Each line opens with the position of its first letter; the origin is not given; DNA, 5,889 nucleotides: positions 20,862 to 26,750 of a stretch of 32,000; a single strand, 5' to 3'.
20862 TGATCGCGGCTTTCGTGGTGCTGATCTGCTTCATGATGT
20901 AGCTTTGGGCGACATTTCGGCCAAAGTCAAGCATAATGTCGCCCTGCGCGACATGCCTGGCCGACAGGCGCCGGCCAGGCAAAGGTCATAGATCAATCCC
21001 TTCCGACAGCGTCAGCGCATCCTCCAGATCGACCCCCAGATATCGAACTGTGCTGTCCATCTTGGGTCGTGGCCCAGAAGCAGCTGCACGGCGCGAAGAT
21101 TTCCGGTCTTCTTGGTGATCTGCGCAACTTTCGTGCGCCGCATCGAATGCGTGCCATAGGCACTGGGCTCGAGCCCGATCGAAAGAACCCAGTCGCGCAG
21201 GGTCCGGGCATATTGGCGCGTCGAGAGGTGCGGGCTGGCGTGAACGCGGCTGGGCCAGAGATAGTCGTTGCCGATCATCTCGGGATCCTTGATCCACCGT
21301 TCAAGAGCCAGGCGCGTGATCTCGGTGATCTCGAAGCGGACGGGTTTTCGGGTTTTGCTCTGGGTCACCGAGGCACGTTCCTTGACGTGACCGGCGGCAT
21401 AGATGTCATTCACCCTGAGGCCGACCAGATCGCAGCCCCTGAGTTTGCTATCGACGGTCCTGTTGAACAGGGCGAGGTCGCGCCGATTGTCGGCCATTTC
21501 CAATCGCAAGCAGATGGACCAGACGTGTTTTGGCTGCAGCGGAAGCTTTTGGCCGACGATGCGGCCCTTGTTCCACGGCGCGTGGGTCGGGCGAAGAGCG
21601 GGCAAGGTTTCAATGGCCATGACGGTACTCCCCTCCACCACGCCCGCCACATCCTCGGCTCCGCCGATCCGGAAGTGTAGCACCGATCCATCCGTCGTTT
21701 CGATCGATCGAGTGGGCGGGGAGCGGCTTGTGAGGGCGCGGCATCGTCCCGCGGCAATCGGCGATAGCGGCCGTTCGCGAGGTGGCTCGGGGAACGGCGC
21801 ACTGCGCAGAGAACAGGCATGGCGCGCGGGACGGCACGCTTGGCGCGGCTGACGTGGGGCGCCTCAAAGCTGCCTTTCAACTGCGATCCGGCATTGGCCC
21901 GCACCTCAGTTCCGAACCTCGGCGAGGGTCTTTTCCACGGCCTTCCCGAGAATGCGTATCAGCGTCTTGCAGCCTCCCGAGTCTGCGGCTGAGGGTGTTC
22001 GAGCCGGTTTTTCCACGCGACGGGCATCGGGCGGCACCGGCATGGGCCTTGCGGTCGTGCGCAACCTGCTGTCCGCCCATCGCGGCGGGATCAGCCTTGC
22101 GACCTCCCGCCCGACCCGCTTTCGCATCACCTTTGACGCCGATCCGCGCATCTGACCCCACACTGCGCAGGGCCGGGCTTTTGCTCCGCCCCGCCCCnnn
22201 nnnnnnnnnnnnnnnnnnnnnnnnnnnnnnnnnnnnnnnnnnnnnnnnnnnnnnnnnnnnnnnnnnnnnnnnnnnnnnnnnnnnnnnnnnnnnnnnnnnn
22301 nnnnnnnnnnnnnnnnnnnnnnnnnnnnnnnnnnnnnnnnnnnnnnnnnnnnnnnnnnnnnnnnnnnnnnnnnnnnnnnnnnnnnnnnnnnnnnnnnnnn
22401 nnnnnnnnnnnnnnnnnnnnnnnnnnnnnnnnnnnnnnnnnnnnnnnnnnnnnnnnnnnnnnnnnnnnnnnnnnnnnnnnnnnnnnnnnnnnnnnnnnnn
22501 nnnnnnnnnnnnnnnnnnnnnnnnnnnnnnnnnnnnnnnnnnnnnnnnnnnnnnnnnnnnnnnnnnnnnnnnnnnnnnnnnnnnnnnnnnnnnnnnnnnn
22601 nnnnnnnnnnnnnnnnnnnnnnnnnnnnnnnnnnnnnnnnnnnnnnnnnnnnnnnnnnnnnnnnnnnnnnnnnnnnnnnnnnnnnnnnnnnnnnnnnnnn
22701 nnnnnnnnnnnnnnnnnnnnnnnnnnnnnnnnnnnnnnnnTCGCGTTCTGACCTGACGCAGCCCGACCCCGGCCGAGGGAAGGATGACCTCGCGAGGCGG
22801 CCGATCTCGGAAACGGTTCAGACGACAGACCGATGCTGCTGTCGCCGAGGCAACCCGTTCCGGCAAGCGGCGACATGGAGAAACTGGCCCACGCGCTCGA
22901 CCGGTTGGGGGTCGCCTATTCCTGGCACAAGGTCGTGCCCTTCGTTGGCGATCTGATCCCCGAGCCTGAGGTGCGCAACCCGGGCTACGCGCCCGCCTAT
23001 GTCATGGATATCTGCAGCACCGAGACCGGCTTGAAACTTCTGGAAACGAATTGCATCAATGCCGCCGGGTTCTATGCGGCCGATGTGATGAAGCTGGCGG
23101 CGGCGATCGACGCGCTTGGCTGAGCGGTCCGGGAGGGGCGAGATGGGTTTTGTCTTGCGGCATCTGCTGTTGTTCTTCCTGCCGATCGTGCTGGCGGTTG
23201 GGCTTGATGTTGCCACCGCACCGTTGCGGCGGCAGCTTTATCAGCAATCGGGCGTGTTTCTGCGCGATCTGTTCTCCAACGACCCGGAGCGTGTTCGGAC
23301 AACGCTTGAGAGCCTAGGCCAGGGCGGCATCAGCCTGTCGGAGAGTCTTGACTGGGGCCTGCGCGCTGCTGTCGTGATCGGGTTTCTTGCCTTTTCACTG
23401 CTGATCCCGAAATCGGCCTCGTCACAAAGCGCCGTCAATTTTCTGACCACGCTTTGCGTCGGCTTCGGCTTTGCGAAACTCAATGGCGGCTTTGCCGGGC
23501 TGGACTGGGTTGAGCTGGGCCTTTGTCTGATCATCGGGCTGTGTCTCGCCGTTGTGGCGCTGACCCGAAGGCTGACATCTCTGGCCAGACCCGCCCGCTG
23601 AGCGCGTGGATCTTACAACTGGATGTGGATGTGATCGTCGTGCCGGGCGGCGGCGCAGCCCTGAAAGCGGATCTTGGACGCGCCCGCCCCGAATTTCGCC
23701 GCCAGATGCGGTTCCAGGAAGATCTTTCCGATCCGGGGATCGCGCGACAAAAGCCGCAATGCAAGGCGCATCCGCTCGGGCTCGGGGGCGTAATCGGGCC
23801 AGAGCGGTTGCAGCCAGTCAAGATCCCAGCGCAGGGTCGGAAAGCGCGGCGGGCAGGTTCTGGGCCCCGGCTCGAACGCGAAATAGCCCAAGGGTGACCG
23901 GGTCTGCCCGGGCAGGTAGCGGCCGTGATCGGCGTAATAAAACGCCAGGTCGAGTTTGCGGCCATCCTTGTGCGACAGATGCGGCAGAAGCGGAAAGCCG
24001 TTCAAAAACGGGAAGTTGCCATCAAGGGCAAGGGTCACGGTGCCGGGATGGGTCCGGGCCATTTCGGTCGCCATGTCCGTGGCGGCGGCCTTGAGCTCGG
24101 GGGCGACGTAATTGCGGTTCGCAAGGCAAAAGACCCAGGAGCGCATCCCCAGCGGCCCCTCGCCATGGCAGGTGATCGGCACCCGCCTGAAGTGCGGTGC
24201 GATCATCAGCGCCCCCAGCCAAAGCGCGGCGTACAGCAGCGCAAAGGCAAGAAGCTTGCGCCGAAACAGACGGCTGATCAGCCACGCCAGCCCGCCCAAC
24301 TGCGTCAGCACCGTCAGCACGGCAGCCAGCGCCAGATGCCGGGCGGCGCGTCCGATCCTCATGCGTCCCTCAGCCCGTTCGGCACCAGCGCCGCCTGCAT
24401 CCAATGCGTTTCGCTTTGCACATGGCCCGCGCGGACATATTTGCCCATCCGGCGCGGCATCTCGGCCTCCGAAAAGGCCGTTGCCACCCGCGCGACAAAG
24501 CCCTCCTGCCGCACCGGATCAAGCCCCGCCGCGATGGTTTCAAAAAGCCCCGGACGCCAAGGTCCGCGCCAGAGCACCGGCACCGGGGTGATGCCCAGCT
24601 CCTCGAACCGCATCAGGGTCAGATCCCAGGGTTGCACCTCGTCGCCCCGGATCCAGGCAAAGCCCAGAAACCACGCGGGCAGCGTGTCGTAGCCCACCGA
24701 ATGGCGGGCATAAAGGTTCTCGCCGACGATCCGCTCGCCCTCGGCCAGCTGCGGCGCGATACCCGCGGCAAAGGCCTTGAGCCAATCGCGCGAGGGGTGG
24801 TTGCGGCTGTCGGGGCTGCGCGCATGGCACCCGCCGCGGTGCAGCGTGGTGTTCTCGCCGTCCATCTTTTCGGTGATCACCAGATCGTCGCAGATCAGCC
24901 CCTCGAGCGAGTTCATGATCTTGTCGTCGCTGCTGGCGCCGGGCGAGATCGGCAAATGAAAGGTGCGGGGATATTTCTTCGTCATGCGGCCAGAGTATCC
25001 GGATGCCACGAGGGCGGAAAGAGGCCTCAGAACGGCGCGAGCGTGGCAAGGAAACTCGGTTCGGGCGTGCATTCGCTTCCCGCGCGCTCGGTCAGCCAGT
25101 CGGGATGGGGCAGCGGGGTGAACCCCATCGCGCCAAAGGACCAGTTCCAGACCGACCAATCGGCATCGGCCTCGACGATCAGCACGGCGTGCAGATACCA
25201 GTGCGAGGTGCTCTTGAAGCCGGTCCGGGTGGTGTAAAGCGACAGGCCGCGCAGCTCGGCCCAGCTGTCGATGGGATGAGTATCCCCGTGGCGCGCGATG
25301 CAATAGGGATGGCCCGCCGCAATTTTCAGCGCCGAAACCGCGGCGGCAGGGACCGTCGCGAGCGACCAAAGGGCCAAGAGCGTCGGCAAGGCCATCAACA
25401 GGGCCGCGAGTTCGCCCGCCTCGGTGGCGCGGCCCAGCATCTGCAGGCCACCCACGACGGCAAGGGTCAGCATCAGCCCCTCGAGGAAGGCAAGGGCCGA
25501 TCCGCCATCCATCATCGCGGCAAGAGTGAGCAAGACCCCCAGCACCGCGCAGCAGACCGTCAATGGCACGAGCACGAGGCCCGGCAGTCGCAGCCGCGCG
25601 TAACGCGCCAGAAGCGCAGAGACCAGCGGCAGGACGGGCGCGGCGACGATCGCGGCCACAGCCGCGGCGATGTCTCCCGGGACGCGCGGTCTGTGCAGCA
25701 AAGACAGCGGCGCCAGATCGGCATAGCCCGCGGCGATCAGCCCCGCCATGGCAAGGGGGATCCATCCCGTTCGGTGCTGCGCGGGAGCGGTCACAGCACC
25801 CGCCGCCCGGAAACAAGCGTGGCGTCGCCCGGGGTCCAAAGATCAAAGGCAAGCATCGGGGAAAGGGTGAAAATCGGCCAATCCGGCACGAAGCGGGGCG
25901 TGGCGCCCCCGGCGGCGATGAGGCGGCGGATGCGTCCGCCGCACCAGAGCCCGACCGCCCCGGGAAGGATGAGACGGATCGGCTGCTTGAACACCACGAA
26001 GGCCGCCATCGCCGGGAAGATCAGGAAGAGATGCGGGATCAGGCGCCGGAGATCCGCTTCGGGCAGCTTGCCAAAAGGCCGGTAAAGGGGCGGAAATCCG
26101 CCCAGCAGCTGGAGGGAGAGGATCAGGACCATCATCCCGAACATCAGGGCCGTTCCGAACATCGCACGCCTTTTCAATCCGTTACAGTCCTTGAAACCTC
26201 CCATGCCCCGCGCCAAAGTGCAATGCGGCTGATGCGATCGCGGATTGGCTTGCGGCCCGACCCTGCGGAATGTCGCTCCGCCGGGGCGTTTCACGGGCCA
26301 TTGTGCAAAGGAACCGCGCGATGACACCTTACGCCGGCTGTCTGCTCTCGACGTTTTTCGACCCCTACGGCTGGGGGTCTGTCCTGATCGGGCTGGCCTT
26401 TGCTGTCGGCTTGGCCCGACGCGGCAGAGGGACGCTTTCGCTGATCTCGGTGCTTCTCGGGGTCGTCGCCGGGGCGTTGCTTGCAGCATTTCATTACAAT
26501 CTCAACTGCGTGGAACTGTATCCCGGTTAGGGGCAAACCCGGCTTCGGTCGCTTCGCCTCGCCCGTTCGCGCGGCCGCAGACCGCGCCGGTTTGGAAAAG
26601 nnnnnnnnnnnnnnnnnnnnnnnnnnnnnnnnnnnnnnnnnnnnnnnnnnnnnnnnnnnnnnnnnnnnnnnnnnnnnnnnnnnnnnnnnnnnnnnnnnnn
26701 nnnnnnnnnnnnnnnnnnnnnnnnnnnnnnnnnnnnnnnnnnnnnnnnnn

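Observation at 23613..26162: Four-gene operon coupling an RNA ligase to a membrane-anchored LAS-type peptidase and two membrane proteins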

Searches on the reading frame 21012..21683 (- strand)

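Call 74: search_protein_families(library=pfam, max_evalue=0.001, proteins=[window:21012-21683:-])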
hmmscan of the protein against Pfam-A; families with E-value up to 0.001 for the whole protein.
window:21012-21683:- (223 aa): 1 family
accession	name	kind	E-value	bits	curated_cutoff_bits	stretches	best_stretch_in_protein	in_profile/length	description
PF00589.27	Phage_integrase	-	1.8e-12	47.8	27.1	1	65-206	20-157/172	Phage integrase family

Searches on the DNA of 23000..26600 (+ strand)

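Call 7: search_dna_similar(query=window:23000-26600:+, collection=plasmids, mode=near, max_rows=15)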
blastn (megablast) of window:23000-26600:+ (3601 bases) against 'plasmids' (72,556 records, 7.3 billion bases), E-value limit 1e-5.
No match.
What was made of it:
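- Tried and rejected: Megablast of the region against PLSDB plasmids found nothing, so the plasmid appears not to be in that collection (call 7).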

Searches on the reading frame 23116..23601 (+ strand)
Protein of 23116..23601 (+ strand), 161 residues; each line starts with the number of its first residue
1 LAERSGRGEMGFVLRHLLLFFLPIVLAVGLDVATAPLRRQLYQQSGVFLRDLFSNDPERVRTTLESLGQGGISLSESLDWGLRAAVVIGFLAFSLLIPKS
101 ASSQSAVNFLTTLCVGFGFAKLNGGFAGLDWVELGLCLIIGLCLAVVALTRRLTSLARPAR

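Call 32: search_protein_families(library=padloc, max_evalue=0.01, proteins=[window:23116-23601:+])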
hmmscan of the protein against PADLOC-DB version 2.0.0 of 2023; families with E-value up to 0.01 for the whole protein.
window:23116-23601:+ (161 aa): 0 families

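Call 57: search_protein_families(library=phrogs, max_evalue=0.001, proteins=[window:23116-23601:+])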
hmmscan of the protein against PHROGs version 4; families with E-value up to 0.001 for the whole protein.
window:23116-23601:+ (161 aa): 0 families

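Call 74: search_protein_families(library=pfam, max_evalue=0.001, proteins=[window:23116-23601:+])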
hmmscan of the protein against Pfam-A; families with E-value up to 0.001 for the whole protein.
window:23116-23601:+ (161 aa): 0 families
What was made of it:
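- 23116..23601 (+): Convergent 152/161-aa membrane-protein gene that travels with the cassette in several strains. It is not part of the operon. No family match (calls 32, 57, 74).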
